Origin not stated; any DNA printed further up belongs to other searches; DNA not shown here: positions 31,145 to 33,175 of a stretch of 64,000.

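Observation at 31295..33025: HMGL-like aldolase fused to a Maf/DUF115 glycosyltransferase-like domain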

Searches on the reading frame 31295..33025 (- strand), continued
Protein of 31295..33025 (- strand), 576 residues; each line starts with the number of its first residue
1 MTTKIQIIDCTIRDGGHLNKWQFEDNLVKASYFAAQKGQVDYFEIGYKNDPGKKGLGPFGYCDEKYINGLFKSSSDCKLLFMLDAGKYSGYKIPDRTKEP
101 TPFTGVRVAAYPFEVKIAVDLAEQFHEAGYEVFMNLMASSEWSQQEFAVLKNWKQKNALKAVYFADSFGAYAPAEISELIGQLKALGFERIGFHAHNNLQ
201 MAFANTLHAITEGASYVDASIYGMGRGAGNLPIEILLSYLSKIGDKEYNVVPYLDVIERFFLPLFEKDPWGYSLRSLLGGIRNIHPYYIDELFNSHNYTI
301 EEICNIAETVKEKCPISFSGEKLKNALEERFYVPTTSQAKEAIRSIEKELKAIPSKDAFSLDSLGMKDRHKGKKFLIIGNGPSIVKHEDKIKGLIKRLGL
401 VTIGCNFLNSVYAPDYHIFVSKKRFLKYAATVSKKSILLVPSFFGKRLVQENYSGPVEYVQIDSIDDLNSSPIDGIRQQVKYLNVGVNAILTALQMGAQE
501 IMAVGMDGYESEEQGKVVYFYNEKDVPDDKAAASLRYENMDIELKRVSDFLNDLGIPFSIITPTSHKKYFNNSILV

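Call 67: search_protein_families(library=pfam, proteins=[L011:2947-3678:+, L011:3678-4328:+, L011:4328-6130:+, L011:6127-7236:-, L011:7253-8299:-, L010:177-956:+, L010:2676-3677:+, L010:3677-4435:+, L010:4467-5927:+, L011:1-1086:-], max_evalue=0.001)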
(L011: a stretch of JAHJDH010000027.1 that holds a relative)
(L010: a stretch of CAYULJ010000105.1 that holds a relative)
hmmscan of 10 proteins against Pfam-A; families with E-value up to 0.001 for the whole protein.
L011:2947-3678:+ (243 aa): 2 families
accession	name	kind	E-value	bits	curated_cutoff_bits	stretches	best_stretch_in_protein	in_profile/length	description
PF02348.25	CTP_transf_3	-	1.3e-52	179.2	22.6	1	4-206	1-214/217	Cytidylyltransferase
PF12804.13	NTP_transf_3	-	2.1e-09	38.2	27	1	18-168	15-128/160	MobA-like NTP transferase domain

L011:3678-4328:+ (216 aa): 2 families
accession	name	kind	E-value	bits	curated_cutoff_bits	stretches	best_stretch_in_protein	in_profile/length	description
PF00702.32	Hydrolase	-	6.4e-12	46.7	26.4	1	4-178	2-190/191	haloacid dehalogenase-like hydrolase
PF13419.12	HAD_2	-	7.8e-12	46.1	23.8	1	8-184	3-177/178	Haloacid dehalogenase-like hydrolase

L011:4328-6130:+ (600 aa): 0 families

L011:6127-7236:- (369 aa): 3 families
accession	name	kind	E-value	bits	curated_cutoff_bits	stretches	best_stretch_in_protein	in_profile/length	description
PF00534.26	Glycos_transf_1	-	9.7e-21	74.5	26.4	1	178-345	6-171/172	Glycosyl transferases group 1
PF13692.12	Glyco_trans_1_4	-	2.3e-17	64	27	1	188-332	2-142/142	Glycosyl transferases group 1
PF13439.12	Glyco_transf_4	-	0.00013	22.4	28.5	0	91-163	78-163/170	Glycosyltransferase Family 4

L011:7253-8299:- (348 aa): 5 families
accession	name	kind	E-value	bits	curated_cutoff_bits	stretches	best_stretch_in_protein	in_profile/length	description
PF00534.26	Glycos_transf_1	-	1.6e-29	103.1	26.4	1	172-318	8-159/172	Glycosyl transferases group 1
PF13692.12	Glyco_trans_1_4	-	1.3e-25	90.8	27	1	180-316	2-141/142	Glycosyl transferases group 1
PF13439.12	Glyco_transf_4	-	1.4e-13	51.6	28.5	1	24-167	3-168/170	Glycosyltransferase Family 4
PF20706.3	GT4-conflict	-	1.7e-10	40.9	26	1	154-286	170-312/385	Family 4 Glycosyltransferase in conflict systems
PF13579.12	Glyco_trans_4_4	-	1.5e-06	29.1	29.7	1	75-164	70-158/158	Glycosyl transferase 4-like domain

L010:177-956:+ (259 aa): 1 family
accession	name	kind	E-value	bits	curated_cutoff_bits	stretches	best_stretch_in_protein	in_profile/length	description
PF03328.21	HpcH_HpaI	-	9.3e-34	117.1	25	1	17-224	3-203/221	HpcH/HpaI aldolase/citrate lyase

L010:2676-3677:+ (333 aa): 12 families
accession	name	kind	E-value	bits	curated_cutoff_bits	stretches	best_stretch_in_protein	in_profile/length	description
PF00037.32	Fer4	-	2e-12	46.8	21.1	2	123-145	2-24/24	4Fe-4S binding domain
PF12617.14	LdpA_C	-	1.4e-10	41.5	22.2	1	163-325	5-183/184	Light dependent period A C-terminal domain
PF25160.1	LdpA_Fe-S-bd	-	4.8e-08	33.1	27.6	1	107-146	7-45/49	LdpA Fe-S cluster-binding domain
PF12837.12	Fer4_6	-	1.3e-07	31.6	25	2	124-144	4-24/24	4Fe-4S binding domain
PF12838.12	Fer4_7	-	3e-07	31.2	27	1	128-149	1-22/52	4Fe-4S dicluster domain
PF14697.11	Fer4_21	-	3e-07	30.9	35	1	98-145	2-58/59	4Fe-4S dicluster domain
PF13484.11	Fer4_16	-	5.9e-07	30.6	30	0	102-122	1-21/66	4Fe-4S double cluster binding domain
PF13237.11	Fer4_10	-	1.2e-06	28.8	25.5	1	99-139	5-52/53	4Fe-4S dicluster domain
PF13187.11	Fer4_9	-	1.8e-06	28.3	27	1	102-144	1-52/52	4Fe-4S dicluster domain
PF12797.12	Fer4_2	-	9.1e-06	25.8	24.5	0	99-115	6-22/22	4Fe-4S binding domain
PF13183.11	Fer4_8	-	2e-05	25.5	27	0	128-151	4-22/68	4Fe-4S dicluster domain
PF12800.12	Fer4_4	-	2.9e-05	24.5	24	0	101-115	2-16/17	4Fe-4S binding domain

L010:3677-4435:+ (252 aa): 3 families
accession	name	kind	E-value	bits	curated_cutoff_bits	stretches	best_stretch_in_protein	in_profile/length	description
PF13419.12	HAD_2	-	2.2e-23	83.7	23.8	1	18-221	2-175/178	Haloacid dehalogenase-like hydrolase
PF00702.32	Hydrolase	-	5.8e-23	82.7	26.4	1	14-218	1-191/191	haloacid dehalogenase-like hydrolase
PF13242.12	Hydrolase_like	-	4.9e-11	42.8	22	1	180-248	3-74/75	HAD-hyrolase-like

L010:4467-5927:+ (487 aa): 2 families
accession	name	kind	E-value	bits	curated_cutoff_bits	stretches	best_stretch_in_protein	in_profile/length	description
PF02310.24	B12-binding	-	2e-18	66.8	32.1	1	23-134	9-120/121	B12 binding domain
PF04055.27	Radical_SAM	-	7.3e-17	62.5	29.5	1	214-375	5-165/166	Radical SAM superfamily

L011:1-1086:- (362 aa): 5 families
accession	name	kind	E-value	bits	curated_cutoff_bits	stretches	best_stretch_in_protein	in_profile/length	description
PF00534.26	Glycos_transf_1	-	6.5e-30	104.4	26.4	1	185-348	7-171/172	Glycosyl transferases group 1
PF13692.12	Glyco_trans_1_4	-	3.6e-19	69.9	27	1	196-333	4-140/142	Glycosyl transferases group 1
PF13524.12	Glyco_trans_1_2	-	1.8e-09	38.1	25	1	220-358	10-137/144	Glycosyl transferase-like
PF13439.12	Glyco_transf_4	-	7.9e-09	36.2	28.5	1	14-186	2-170/170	Glycosyltransferase Family 4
PF20706.3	GT4-conflict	-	2.3e-07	30.6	26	1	199-325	203-336/385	Family 4 Glycosyltransferase in conflict systems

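Call 68: search_protein_families(library=pfam, proteins=[L013:7310-8509:+, L013:8509-9444:+, L013:9995-10804:+, L013:6016-6867:-, L013:12049-13332:-, L018:7995-9134:+, L018:9134-10783:+, L009:2473-3438:+, L009:3438-4433:+, L009:1429-2361:-], max_evalue=0.001)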
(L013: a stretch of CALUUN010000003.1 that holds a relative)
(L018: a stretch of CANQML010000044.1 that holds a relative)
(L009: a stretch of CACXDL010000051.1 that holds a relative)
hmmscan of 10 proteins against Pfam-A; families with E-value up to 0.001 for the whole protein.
L013:7310-8509:+ (399 aa): 3 families
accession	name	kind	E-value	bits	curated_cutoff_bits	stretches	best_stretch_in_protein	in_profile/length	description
PF13354.11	Beta-lactamase2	-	7.9e-56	189.2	22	1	162-372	1-213/214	Beta-lactamase enzyme family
PF00768.25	Peptidase_S11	-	6e-10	39.4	27.6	1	174-318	27-180/239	D-alanyl-D-alanine carboxypeptidase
PF00144.29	Beta-lactamase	-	0.00058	19.6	27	0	287-378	218-313/329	Beta-lactamase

L013:8509-9444:+ (311 aa): 14 families
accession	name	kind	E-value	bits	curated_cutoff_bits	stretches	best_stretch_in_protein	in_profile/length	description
PF12617.14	LdpA_C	-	2.1e-17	63.8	22.2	1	146-289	3-154/184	Light dependent period A C-terminal domain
PF00037.32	Fer4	-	3.5e-14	52.4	21.1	2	83-105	2-24/24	4Fe-4S binding domain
PF14697.11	Fer4_21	-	7.4e-11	42.4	35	2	82-129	1-57/59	4Fe-4S dicluster domain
PF12838.12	Fer4_7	-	1.5e-10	41.8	27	2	88-128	1-52/52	4Fe-4S dicluster domain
PF12837.12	Fer4_6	-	7.3e-09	35.6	25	1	113-129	8-24/24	4Fe-4S binding domain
PF12797.12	Fer4_2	-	8.6e-09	35.2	24.5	1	83-100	4-21/22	4Fe-4S binding domain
PF13237.11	Fer4_10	-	1.3e-08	35.1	25.5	1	82-125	2-53/53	4Fe-4S dicluster domain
PF25160.1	LdpA_Fe-S-bd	-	1.5e-08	34.7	27.6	1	94-133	8-47/49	LdpA Fe-S cluster-binding domain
PF13187.11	Fer4_9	-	1.4e-07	31.8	27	1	88-129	1-52/52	4Fe-4S dicluster domain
PF13484.11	Fer4_16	-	1.8e-07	32.2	30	1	113-132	1-20/66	4Fe-4S double cluster binding domain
PF13534.11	Fer4_17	-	3.6e-06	27.9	22.2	0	84-102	41-59/61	4Fe-4S dicluster domain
PF12798.12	Fer4_3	-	2.8e-05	25.1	27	0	114-128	1-15/15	4Fe-4S binding domain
PF12800.12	Fer4_4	-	4.3e-05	24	24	0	113-127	3-17/17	4Fe-4S binding domain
PF13183.11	Fer4_8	-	0.00041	21.3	27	0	112-127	52-67/68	4Fe-4S dicluster domain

L013:9995-10804:+ (269 aa): 1 family
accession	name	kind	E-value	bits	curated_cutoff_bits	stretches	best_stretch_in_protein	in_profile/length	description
PF00682.25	HMGL-like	-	6e-19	68.9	29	1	145-226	159-242/260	HMGL-like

L013:6016-6867:- (283 aa): 2 families
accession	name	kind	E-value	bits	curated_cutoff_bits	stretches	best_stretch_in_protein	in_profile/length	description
PF01564.23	Spermine_synth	-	4.3e-70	235.5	22.9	1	65-242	2-179/186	Spermine/spermidine synthase domain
PF17284.7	Spermine_synt_N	-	2.9e-11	43.5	22.1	1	9-61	2-53/53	Spermidine synthase tetramerisation domain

L013:12049-13332:- (427 aa): 3 families
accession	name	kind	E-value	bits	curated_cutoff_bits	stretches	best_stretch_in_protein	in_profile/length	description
PF00072.30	Response_reg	-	3e-16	60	30.2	2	6-115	2-110/111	Response regulator receiver domain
PF00990.26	GGDEF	-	4.2e-08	33.6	23.8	1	127-215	3-95/161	Diguanylate cyclase, GGDEF domain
PF23198.2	PDE8A_N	-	0.00013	22.4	29.6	0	31-107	39-120/147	PDE8A-like, N-terminal domain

L018:7995-9134:+ (379 aa): 2 families
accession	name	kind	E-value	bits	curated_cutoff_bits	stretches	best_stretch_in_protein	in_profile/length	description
PF13354.11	Beta-lactamase2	-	3.1e-54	184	22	1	142-352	1-213/214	Beta-lactamase enzyme family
PF00768.25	Peptidase_S11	-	3.4e-10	40.2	27.6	1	154-299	27-181/239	D-alanyl-D-alanine carboxypeptidase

L018:9134-10783:+ (549 aa): 7 families
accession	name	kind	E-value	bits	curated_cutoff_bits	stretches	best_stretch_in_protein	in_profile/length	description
PF00682.25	HMGL-like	-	4.3e-19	69.4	29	1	424-516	156-250/260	HMGL-like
PF12617.14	LdpA_C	-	2.9e-17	63.3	22.2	1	135-282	4-161/184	Light dependent period A C-terminal domain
PF00037.32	Fer4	-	5.9e-08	32.7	21.1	1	96-118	2-24/24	4Fe-4S binding domain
PF12837.12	Fer4_6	-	4e-05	23.8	25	1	95-117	2-24/24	4Fe-4S binding domain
PF12838.12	Fer4_7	-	8.9e-05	23.3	27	1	101-124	1-24/52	4Fe-4S dicluster domain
PF13237.11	Fer4_10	-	0.0002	21.6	25.5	1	96-120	3-29/53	4Fe-4S dicluster domain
PF14697.11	Fer4_21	-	0.00029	21.3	35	1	95-122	1-28/59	4Fe-4S dicluster domain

L009:2473-3438:+ (321 aa): 13 families
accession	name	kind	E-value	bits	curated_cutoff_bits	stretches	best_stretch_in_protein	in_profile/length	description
PF12617.14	LdpA_C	-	4.1e-22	79.1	22.2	1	150-313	3-182/184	Light dependent period A C-terminal domain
PF00037.32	Fer4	-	1.9e-13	50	21.1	2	111-134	1-24/24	4Fe-4S binding domain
PF12838.12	Fer4_7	-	2.9e-10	40.9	27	2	88-132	1-52/52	4Fe-4S dicluster domain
PF13484.11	Fer4_16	-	1.9e-09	38.6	30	2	117-172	1-45/66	4Fe-4S double cluster binding domain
PF14697.11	Fer4_21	-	2.8e-09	37.4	35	2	84-133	2-57/59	4Fe-4S dicluster domain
PF13187.11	Fer4_9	-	2.8e-09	37.3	27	1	89-133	2-52/52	4Fe-4S dicluster domain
PF12837.12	Fer4_6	-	3.1e-09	36.8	25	1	113-133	4-24/24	4Fe-4S binding domain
PF25160.1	LdpA_Fe-S-bd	-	7.1e-09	35.8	27.6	1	95-137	9-47/49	LdpA Fe-S cluster-binding domain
PF13237.11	Fer4_10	-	9.7e-09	35.5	25.5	1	86-129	6-53/53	4Fe-4S dicluster domain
PF12797.12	Fer4_2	-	3.4e-07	30.2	24.5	1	112-129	4-21/22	4Fe-4S binding domain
PF12800.12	Fer4_4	-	8.6e-07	29.2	24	1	116-129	2-15/17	4Fe-4S binding domain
PF12798.12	Fer4_3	-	7.1e-06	26.9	27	0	118-132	1-15/15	4Fe-4S binding domain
PF13183.11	Fer4_8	-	9e-06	26.6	27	0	116-130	3-17/68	4Fe-4S dicluster domain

L009:3438-4433:+ (331 aa): 1 family
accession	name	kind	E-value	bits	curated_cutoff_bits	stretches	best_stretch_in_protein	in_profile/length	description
PF00682.25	HMGL-like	-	1.9e-15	57.4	29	1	2-237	2-239/260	HMGL-like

L009:1429-2361:- (310 aa): 0 families

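Call 76: find_related_loci(query=A1, collection=metagenome_contigs, flank=10000)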
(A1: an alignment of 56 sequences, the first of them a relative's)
Query A1 (576 aa) in metagenome_contigs; peptide patterns used: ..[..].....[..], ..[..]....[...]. (x = any residue, [..] = any of these).
600 stretches matched a pattern (row limit reached: there are more); 581 encode a relative of the query (tblastn E <= 1e-3); the best 80 are kept; 80 distinct loci.
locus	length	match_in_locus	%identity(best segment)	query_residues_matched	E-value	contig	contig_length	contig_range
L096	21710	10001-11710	60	5-574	0e+0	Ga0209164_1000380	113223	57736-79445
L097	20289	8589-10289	60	6-572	0e+0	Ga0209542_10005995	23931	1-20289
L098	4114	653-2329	45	6-574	1e-164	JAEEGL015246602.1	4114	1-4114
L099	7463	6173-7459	54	1-428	2e-155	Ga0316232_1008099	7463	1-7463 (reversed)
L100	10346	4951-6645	35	4-570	1e-105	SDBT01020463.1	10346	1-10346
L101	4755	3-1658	35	16-574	2e-100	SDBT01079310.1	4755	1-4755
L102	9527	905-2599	34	4-570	4e-97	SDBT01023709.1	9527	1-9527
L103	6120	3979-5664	34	1-570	1e-96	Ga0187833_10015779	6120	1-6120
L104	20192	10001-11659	34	6-570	1e-88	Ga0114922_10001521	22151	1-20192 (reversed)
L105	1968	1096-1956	44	6-294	7e-74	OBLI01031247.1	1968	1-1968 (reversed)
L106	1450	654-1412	46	1-253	3e-74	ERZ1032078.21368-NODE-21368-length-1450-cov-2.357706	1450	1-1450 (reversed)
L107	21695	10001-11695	35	4-570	3e-103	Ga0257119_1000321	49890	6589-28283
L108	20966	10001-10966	35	5-329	6e-62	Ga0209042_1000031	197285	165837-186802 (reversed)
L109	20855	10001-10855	38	2-286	3e-60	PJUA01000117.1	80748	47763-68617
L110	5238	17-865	40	4-286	3e-59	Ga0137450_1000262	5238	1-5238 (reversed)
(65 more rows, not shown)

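Call 96: fold_search(model_id=the predicted structure, library=pdb)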
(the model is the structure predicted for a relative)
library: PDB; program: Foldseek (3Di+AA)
matches with E <= 10: 1726; with E <= 0.001: 207
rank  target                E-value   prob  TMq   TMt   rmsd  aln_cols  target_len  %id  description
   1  3dxi_A                7.1e-19  1.00  0.45  0.83   3.8       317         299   30  Crystal structure of the N-terminal domain of a putative aldolase (BVU_2661) from Bacteroides vulgatus (released 2008-08-26)
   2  1nvm_G                2.6e-16  1.00  0.46  0.75   4.2       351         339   22  Crystal structure of a bifunctional aldolase-dehydrogenase : sequestering a reactive and volatile intermediate (released 2003-06-17)
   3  1nvm_A                2.7e-16  1.00  0.46  0.74   4.4       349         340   22  Crystal structure of a bifunctional aldolase-dehydrogenase : sequestering a reactive and volatile intermediate (released 2003-06-17)
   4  4lrt_A                3.8e-16  1.00  0.45  0.74   4.8       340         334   21  Crystal and solution structures of the bifunctional enzyme (Aldolase/Aldehyde dehydrogenase) from Thermomonospora curv (released 2013-09-04)
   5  1nvm_E                8.5e-16  1.00  0.46  0.74   4.4       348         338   22  Crystal structure of a bifunctional aldolase-dehydrogenase : sequestering a reactive and volatile intermediate (released 2003-06-17)
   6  4lrs_A                1.0e-15  1.00  0.46  0.74   4.4       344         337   21  Crystal and solution structures of the bifunctional enzyme (Aldolase/Aldehyde dehydrogenase) from Thermomonospora curv (released 2013-09-04)
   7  1nvm_C                1.1e-15  1.00  0.47  0.77   4.0       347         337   22  Crystal structure of a bifunctional aldolase-dehydrogenase : sequestering a reactive and volatile intermediate (released 2003-06-17)
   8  4jn6_C                1.2e-15  1.00  0.45  0.73   4.6       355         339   21  Crystal Structure of the Aldolase-Dehydrogenase Complex from Mycobacterium tuberculosis HRv37 (released 2013-05-08)
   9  4jn6_A                1.6e-15  1.00  0.46  0.74   4.6       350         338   22  Crystal Structure of the Aldolase-Dehydrogenase Complex from Mycobacterium tuberculosis HRv37 (released 2013-05-08)
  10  8ih7_C                2.2e-15  1.00  0.46  0.75   3.9       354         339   23  AmnG-AmnH complex (released 2024-02-28)
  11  4lrt_C                2.2e-15  1.00  0.45  0.74   4.5       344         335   20  Crystal and solution structures of the bifunctional enzyme (Aldolase/Aldehyde dehydrogenase) from Thermomonospora curv (released 2013-09-04)
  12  8ih7_A                6.5e-15  1.00  0.47  0.76   4.1       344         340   23  AmnG-AmnH complex (released 2024-02-28)
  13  3ivs_A                8.1e-13  1.00  0.36  0.55   6.8       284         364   20  Homocitrate Synthase Lys4 (released 2009-09-22)
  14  3mi3_A                1.1e-12  1.00  0.37  0.55  16.0       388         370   17  Homocitrate Synthase Lys4 bound to Lysine (released 2010-04-28)
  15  2zyf                  2.5e-12  1.00  0.38  0.66  10.8       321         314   18  Crystal structure of homocitrate synthase from Thermus thermophilus complexed with magnesuim ion and alpha-ketoglutarate (released 2009-12-22)
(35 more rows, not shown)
